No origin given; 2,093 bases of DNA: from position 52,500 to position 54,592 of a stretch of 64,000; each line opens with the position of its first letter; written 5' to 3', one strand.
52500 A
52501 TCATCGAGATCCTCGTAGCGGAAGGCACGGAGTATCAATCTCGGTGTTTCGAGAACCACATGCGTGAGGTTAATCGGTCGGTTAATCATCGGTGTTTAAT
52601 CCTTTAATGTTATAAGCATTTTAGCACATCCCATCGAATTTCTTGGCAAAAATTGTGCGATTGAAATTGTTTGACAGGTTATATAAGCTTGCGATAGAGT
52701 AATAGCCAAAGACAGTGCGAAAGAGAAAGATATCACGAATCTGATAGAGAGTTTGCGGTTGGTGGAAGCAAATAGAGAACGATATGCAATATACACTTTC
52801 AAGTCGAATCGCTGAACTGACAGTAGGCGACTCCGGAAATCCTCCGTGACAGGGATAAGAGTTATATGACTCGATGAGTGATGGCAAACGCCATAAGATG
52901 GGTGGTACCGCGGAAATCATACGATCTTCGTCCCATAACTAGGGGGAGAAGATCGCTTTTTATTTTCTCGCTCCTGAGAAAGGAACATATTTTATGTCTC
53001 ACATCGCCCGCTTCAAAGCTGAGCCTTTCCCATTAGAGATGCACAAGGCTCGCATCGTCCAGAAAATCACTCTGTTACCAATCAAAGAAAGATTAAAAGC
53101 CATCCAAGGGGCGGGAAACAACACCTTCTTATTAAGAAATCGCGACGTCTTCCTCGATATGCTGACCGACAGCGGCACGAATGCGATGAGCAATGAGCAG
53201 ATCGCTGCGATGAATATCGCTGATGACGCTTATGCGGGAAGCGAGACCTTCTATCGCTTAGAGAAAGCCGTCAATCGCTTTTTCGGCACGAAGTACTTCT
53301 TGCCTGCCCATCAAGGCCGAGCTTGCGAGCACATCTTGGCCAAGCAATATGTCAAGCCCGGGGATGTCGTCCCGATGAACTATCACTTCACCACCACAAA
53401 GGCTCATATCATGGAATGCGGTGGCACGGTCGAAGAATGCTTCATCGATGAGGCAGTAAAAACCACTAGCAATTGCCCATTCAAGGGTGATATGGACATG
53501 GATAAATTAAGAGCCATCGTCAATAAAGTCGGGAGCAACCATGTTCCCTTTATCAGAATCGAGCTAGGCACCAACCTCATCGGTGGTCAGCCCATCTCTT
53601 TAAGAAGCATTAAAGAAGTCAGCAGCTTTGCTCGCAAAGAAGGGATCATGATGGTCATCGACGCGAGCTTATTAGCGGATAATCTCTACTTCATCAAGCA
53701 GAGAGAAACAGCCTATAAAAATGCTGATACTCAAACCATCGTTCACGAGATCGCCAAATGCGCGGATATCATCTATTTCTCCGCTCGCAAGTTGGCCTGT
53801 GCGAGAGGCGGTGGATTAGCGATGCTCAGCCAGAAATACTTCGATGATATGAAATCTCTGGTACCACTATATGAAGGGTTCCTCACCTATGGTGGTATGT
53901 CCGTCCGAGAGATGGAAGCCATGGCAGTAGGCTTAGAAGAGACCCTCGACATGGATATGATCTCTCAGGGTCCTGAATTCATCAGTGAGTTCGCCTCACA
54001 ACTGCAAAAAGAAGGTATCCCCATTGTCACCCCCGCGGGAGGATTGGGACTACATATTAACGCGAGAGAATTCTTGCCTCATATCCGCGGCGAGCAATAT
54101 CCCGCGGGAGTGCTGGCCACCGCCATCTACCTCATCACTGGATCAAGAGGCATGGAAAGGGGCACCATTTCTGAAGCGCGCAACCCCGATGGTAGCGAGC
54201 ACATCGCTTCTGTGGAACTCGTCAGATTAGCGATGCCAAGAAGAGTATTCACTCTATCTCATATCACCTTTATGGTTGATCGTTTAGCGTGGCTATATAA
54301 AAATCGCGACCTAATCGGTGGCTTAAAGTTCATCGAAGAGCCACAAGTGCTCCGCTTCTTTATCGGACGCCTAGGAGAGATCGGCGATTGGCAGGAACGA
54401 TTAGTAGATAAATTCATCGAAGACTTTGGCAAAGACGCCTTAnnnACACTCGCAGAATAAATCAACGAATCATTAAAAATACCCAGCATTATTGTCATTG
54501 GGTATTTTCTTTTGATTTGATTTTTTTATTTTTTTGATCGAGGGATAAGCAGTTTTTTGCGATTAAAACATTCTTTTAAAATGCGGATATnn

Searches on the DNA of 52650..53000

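Call 58: search_rna_families(source=window, start=52650, end=53000, threshold=gathering, show_alignments=1)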
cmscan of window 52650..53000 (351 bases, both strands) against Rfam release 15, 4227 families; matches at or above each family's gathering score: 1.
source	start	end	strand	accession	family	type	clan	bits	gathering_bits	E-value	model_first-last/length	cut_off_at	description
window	52706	52938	+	RF00230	T-box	Cis-reg; leader;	-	101.5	93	1.7e-23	1-219/219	no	T-box leader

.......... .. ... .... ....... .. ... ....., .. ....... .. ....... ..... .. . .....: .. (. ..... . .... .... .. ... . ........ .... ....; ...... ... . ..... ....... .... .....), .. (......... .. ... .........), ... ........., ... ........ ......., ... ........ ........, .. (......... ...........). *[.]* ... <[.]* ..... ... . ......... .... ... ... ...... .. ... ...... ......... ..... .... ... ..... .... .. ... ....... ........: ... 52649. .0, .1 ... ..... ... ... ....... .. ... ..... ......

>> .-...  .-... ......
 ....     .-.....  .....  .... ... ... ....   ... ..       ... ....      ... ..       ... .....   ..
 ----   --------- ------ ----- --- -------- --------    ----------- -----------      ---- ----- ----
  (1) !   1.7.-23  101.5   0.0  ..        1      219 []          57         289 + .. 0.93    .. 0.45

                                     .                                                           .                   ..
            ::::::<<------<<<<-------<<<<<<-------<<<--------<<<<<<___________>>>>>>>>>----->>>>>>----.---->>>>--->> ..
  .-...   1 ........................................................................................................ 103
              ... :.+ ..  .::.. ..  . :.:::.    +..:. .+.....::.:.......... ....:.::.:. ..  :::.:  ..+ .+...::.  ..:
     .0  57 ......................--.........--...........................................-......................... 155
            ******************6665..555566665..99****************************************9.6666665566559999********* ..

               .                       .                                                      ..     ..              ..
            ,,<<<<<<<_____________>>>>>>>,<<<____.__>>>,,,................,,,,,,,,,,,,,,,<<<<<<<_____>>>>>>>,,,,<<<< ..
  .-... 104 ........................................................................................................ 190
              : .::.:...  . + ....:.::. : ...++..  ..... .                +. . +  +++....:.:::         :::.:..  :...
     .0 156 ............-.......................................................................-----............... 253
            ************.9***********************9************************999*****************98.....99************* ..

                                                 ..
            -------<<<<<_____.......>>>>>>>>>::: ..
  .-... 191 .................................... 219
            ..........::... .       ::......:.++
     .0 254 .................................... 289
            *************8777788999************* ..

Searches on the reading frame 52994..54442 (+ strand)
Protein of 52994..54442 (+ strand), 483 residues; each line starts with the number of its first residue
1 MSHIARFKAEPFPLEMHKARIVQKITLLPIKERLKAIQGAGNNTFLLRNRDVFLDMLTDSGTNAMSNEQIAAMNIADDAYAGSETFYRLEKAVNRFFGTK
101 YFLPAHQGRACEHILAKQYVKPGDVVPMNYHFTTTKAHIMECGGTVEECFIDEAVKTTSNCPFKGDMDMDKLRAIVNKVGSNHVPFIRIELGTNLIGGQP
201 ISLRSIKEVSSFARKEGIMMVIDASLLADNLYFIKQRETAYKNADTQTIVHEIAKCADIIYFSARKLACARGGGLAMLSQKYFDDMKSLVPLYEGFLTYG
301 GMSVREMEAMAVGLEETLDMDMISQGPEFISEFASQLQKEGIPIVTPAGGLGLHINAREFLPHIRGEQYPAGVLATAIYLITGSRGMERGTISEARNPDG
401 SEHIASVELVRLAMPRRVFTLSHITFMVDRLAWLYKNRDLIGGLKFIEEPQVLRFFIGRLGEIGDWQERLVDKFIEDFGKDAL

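Call 35: search_protein_families(library=pfam, proteins=[window:52994-54442:+], max_evalue=0.00001)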
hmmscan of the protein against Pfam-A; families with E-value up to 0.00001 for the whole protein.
window:52994-54442:+ (483 aa): 1 family
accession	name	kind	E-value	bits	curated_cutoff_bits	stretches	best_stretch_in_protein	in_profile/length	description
PF01212.27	Beta_elim_lyase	-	3.3e-49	168.2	27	1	55-428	1-286/288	Beta-eliminating lyase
